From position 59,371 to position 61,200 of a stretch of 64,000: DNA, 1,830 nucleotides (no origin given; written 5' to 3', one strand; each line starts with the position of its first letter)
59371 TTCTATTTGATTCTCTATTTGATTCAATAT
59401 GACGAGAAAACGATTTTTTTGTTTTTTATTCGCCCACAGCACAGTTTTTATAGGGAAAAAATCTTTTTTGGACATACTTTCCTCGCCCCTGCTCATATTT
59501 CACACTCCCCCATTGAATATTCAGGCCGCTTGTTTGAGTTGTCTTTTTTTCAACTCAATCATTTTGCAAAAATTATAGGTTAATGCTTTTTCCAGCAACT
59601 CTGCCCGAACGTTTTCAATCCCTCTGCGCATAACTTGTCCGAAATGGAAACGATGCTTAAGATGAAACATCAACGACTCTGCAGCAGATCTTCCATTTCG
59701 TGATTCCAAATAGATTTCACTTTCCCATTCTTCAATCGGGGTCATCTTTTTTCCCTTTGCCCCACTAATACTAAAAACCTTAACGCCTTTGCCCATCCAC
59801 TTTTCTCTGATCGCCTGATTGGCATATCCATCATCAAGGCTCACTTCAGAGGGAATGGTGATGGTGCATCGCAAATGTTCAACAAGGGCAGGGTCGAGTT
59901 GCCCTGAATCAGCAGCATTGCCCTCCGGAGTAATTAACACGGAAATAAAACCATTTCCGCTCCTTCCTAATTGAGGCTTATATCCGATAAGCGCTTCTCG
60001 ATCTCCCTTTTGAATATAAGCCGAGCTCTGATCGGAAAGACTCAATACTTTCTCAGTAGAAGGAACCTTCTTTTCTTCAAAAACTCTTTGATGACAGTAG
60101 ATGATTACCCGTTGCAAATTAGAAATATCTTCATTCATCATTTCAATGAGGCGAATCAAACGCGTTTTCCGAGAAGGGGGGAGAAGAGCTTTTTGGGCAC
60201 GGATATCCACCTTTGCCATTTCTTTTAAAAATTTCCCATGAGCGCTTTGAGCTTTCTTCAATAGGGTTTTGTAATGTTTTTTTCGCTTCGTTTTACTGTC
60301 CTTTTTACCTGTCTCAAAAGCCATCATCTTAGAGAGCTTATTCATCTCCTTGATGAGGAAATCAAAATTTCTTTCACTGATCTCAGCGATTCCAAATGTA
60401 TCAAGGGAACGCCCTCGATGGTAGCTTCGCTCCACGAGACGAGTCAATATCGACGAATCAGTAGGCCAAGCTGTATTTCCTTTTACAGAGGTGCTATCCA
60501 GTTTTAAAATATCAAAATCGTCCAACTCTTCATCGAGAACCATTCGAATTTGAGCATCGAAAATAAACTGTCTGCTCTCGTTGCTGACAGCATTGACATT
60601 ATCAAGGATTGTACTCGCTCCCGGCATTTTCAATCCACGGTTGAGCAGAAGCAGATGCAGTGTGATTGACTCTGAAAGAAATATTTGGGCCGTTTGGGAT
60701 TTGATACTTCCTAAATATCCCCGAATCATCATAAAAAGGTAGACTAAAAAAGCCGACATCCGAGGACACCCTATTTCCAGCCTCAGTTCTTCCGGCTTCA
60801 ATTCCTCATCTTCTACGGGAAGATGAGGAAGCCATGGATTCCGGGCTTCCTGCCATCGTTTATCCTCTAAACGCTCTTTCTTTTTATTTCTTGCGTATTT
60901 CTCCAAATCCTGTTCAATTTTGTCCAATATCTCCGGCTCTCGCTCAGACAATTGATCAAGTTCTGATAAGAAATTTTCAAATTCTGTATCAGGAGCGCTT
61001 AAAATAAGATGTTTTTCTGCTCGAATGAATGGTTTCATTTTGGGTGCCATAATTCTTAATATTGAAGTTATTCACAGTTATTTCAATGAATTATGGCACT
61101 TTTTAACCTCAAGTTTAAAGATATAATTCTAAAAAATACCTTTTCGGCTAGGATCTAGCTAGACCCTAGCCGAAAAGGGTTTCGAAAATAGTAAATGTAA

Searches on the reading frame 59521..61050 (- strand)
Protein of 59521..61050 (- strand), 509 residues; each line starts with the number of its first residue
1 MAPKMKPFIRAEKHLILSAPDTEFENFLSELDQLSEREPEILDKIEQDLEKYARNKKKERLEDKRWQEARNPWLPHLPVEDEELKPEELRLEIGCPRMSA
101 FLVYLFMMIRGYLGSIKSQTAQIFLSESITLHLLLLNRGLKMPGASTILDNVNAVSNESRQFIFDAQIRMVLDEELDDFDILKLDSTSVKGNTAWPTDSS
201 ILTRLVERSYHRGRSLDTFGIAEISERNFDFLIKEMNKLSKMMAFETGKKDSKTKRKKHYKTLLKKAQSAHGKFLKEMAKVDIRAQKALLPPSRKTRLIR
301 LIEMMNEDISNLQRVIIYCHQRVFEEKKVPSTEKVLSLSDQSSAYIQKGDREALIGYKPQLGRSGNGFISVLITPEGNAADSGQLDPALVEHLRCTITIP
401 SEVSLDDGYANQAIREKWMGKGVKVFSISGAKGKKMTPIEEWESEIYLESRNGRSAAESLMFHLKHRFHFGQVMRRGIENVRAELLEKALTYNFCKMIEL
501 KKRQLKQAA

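Call 11: search_protein_families(library=pfam, proteins=[window:59521-61050:-], max_evalue=0.01)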
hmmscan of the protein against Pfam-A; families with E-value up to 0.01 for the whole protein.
window:59521-61050:- (509 aa): 1 family
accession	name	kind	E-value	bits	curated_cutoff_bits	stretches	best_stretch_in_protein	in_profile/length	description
PF01609.27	DDE_Tnp_1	-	1.7e-07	31.7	23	1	346-494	26-200/200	Transposase DDE domain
